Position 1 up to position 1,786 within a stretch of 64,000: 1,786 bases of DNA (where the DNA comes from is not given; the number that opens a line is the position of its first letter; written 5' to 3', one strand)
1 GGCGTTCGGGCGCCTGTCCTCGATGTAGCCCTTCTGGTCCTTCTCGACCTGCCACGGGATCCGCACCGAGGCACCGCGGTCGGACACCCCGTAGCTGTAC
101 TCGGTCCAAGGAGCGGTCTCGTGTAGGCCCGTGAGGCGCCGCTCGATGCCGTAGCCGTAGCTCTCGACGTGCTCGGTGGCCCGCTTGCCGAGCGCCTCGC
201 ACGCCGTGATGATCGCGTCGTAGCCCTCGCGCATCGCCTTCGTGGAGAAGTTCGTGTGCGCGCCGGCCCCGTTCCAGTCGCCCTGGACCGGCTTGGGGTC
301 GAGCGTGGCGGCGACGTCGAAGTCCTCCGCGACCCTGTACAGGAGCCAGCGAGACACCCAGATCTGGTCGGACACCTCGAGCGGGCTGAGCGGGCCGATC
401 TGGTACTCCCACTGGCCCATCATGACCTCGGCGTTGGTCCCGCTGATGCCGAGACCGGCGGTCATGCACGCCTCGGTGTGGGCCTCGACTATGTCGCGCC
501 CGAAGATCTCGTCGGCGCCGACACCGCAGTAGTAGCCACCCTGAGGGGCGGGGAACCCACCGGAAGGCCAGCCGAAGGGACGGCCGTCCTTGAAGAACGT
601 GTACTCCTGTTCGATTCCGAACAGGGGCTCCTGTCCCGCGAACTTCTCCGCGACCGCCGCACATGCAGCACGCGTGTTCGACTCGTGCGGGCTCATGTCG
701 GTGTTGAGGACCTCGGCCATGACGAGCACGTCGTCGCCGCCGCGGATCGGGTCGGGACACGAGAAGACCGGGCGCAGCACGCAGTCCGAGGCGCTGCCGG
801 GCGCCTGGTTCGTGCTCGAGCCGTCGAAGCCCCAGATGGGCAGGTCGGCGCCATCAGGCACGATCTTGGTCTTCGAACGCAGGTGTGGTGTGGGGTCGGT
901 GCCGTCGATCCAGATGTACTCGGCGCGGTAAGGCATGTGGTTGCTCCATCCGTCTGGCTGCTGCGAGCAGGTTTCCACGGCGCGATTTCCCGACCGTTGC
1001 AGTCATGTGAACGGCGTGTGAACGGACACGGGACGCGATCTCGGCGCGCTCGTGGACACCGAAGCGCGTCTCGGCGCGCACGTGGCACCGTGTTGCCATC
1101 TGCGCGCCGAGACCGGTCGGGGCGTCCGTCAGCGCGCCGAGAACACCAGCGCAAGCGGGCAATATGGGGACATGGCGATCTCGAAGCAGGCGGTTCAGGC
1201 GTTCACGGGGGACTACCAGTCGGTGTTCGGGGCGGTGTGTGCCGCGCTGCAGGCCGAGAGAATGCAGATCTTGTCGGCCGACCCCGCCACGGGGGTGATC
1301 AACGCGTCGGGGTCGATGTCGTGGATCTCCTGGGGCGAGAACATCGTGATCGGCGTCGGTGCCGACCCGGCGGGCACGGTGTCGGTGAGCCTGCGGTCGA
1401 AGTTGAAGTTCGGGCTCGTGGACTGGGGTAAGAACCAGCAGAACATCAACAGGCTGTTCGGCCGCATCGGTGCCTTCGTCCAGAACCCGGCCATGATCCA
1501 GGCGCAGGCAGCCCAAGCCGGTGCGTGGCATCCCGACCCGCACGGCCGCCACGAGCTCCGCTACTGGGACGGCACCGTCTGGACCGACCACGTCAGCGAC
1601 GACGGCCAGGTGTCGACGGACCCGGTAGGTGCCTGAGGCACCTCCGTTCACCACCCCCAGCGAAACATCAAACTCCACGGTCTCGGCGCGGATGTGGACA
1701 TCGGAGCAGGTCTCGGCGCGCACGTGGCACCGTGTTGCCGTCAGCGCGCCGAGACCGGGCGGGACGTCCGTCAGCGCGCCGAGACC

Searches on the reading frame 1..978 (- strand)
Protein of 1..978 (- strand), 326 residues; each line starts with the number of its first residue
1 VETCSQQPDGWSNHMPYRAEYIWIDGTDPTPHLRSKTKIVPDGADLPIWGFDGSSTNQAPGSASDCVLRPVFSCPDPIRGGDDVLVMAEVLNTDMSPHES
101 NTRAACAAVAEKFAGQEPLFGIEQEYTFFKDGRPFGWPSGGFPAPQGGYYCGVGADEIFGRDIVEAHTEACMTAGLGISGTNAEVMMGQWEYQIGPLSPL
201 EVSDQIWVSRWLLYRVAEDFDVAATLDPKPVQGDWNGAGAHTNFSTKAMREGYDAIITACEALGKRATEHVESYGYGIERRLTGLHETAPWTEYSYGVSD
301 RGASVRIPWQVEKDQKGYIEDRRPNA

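Call 64: search_protein_families(library=pfam, proteins=[window:1-978:-], max_evalue=0.00001)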
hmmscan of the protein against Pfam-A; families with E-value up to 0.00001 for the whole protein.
window:1-978:- (326 aa): 2 families
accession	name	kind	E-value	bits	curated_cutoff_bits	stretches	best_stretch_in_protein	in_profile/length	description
PF00120.29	Gln-synt_C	-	1.5e-13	51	24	1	114-247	18-157/344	Glutamine synthetase, catalytic domain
PF03951.24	Gln-synt_N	-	3.7e-12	46.1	33.4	1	20-92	6-81/82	Glutamine synthetase, beta-Grasp domain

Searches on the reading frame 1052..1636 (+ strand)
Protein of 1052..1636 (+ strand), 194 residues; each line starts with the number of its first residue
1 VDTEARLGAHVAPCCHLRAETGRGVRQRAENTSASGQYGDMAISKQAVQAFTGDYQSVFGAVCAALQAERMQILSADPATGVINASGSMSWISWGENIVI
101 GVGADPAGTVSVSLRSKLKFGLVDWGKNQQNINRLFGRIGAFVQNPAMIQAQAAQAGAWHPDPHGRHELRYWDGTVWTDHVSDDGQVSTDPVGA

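Call 64: search_protein_families(library=pfam, proteins=[window:1052-1636:+], max_evalue=0.00001)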
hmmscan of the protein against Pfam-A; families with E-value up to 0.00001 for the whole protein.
window:1052-1636:+ (194 aa): 1 family
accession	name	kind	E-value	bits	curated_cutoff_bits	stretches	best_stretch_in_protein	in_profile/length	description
PF10708.14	DUF2510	-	3.3e-09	36.8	24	1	159-186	3-31/35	Protein of unknown function (DUF2510)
